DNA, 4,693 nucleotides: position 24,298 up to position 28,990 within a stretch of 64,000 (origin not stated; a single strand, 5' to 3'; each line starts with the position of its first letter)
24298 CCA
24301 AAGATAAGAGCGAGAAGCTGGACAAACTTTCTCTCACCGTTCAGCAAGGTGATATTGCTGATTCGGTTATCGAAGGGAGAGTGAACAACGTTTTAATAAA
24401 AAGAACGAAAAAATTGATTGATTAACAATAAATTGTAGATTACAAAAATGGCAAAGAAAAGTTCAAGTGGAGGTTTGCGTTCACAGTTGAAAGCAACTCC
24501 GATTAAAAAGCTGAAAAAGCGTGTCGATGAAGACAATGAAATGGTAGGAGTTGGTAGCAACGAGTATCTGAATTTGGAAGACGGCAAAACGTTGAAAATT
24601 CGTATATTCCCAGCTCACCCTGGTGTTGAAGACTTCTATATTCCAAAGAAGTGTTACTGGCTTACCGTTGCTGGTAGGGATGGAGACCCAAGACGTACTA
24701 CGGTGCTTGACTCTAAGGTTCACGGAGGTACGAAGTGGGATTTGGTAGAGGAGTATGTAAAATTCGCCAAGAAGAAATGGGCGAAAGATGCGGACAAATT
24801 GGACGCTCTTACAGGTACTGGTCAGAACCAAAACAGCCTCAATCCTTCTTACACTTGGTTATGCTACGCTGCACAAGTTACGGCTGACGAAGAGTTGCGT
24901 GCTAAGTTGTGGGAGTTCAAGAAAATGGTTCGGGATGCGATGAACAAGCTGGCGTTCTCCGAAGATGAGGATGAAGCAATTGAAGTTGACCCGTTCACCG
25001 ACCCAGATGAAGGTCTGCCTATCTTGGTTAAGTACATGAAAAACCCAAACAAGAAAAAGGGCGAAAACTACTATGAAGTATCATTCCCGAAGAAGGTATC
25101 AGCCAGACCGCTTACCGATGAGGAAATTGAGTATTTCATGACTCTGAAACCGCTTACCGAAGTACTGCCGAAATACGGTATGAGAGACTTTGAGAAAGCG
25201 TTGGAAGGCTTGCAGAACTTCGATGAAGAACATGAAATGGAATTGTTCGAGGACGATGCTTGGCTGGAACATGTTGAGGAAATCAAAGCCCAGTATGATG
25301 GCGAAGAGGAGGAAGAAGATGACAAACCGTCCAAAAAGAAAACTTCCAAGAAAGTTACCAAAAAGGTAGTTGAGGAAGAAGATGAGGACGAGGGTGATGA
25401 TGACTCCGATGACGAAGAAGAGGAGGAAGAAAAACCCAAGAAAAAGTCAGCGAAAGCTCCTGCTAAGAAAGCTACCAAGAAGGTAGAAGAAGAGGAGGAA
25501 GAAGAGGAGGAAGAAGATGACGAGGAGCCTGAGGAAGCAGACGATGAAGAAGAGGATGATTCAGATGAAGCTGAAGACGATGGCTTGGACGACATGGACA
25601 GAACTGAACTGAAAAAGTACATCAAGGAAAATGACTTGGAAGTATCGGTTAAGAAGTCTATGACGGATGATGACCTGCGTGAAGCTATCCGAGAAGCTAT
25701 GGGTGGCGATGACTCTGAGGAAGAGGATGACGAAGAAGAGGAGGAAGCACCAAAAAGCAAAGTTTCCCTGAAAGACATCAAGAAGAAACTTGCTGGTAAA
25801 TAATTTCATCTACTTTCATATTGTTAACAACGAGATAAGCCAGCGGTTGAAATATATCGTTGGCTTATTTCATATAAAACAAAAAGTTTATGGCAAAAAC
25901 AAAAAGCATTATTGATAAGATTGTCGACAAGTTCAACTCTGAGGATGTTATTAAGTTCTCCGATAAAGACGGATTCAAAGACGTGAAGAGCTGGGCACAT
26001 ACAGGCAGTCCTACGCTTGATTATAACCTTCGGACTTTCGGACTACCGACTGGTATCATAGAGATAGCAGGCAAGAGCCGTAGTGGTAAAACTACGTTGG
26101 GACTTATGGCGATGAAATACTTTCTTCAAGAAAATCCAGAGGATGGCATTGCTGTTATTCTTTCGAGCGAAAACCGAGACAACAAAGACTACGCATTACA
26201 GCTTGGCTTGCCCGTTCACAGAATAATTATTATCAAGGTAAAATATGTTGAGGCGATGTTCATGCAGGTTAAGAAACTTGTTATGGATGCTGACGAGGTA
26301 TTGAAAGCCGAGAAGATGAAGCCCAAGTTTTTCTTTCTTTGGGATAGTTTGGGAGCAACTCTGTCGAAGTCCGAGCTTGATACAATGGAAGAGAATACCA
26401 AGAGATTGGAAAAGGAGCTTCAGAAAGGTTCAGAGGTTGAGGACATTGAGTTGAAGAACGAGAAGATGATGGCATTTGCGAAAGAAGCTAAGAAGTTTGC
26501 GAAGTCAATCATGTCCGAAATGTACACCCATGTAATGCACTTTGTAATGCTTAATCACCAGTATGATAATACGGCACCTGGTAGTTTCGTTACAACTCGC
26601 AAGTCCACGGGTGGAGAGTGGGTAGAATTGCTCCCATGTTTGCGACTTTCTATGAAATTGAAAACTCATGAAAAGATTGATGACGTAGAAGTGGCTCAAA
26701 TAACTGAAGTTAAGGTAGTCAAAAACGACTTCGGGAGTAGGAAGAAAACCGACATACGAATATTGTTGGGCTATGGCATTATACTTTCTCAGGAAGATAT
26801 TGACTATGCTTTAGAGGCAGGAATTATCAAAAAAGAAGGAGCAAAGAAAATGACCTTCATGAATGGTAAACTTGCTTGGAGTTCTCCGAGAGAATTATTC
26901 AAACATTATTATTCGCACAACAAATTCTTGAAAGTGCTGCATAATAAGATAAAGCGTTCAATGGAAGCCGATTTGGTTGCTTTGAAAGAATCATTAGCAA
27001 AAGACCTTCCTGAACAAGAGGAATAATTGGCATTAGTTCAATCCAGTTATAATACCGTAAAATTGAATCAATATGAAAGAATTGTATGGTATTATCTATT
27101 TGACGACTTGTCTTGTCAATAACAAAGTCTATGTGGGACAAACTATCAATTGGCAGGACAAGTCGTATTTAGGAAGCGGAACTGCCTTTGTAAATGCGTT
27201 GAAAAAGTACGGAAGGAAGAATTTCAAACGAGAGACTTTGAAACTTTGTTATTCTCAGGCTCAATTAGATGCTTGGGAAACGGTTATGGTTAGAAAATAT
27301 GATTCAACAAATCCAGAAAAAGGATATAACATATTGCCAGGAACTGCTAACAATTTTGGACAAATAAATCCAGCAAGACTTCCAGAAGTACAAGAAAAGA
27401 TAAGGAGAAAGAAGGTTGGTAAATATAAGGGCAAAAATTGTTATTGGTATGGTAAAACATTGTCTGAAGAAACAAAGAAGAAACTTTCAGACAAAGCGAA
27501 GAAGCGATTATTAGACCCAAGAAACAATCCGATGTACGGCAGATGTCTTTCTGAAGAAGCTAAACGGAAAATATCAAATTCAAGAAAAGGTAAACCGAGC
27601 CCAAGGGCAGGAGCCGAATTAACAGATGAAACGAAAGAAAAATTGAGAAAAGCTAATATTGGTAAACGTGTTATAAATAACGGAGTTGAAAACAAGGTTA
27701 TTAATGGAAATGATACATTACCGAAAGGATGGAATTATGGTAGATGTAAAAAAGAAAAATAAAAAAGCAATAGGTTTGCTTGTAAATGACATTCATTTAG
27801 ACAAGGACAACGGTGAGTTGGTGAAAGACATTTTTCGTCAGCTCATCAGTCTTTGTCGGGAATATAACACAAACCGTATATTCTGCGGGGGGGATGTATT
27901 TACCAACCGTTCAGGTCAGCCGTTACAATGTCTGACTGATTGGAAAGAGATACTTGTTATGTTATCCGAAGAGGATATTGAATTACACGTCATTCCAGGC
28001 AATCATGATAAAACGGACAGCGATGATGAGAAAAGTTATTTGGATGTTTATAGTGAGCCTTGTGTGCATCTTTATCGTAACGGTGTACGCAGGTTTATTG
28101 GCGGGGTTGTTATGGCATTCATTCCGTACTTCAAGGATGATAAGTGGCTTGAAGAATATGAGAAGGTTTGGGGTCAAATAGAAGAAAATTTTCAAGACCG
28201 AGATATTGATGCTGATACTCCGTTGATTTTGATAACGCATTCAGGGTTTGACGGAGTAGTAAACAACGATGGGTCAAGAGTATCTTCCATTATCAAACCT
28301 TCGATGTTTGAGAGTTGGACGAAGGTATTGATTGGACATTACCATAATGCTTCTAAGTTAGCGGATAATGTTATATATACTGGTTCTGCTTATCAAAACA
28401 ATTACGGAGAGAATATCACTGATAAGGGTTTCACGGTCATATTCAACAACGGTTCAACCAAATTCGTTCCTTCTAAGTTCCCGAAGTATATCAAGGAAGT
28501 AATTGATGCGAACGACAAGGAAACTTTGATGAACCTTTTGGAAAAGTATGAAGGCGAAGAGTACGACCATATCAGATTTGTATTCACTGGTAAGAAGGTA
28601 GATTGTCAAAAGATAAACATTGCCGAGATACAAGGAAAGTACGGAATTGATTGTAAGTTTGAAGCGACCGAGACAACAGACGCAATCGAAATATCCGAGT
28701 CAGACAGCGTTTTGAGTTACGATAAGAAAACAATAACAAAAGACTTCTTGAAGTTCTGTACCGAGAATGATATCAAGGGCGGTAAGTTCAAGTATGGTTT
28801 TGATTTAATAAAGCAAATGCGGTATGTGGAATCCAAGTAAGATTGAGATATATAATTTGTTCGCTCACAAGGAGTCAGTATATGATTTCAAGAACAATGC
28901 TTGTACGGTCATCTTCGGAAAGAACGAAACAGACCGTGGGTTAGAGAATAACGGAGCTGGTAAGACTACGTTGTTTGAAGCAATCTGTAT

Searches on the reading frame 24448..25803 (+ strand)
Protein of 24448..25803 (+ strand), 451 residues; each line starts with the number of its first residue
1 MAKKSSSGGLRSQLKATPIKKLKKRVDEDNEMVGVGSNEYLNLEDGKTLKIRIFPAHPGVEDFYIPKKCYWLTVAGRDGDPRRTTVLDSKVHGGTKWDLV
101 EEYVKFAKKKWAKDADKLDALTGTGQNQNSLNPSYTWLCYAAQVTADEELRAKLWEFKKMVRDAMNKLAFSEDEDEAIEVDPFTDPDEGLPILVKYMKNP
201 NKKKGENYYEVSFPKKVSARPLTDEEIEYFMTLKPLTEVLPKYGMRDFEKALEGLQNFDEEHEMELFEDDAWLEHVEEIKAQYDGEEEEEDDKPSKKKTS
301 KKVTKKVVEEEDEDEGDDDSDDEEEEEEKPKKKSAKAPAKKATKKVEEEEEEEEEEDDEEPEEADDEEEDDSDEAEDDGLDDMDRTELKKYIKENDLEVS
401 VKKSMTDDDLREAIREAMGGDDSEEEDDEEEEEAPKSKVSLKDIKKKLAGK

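Call 25: search_protein_families(library=phrogs, proteins=[window:24448-25803:+], max_evalue=0.001)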
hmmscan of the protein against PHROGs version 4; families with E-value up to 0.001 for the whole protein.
window:24448-25803:+ (451 aa): 2 families
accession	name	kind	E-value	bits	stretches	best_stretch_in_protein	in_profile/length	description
phrog_1192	-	DNA, RNA and nucleotide metabolism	1.4e-06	29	1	21-329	7-305/326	single strand DNA binding protein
phrog_15004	-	DNA, RNA and nucleotide metabolism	0.00078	19.9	1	194-441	195-394/421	single strand DNA binding protein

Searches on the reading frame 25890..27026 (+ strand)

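Call 25: search_protein_families(library=phrogs, proteins=[window:25890-27026:+], max_evalue=0.001)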
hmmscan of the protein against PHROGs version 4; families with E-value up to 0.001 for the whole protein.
window:25890-27026:+ (378 aa): 2 families
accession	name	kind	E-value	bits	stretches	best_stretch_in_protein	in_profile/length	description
phrog_97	-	other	7.1e-41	141.9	1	5-259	21-255/506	UvsX-like recombinase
phrog_8337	-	DNA, RNA and nucleotide metabolism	3.9e-20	73.4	1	19-167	33-173/273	DNA repair protein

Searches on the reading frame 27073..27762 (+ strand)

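Call 25: search_protein_families(library=phrogs, proteins=[window:27073-27762:+], max_evalue=0.001)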
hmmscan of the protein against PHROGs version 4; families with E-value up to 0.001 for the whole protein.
window:27073-27762:+ (229 aa): 5 families
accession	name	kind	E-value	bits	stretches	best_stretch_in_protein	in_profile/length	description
phrog_314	-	DNA, RNA and nucleotide metabolism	7.3e-34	118.6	1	1-227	174-392/574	homing endonuclease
phrog_7168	-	DNA, RNA and nucleotide metabolism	1e-13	52.4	1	5-164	1-159/284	homing endonuclease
phrog_19446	-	DNA, RNA and nucleotide metabolism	4.8e-08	33.8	1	6-201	2-177/254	homing endonuclease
phrog_447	-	other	7.7e-08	33.3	1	2-77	23-114/148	NAD synthetase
phrog_37840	-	unknown function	4.6e-06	27.2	1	8-168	16-182/350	-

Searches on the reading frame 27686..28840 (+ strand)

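Call 25: search_protein_families(library=phrogs, proteins=[window:27686-28840:+], max_evalue=0.001)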
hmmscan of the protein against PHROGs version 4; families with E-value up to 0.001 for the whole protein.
window:27686-28840:+ (384 aa): 2 families
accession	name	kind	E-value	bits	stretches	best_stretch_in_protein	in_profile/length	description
phrog_100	-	DNA, RNA and nucleotide metabolism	3e-38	132.9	1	17-344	18-345/989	SbcD-like subunit of palindrome specific endonuclease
phrog_1649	-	other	2.7e-08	33.8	1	31-269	39-292/308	metallo-phosphoesterase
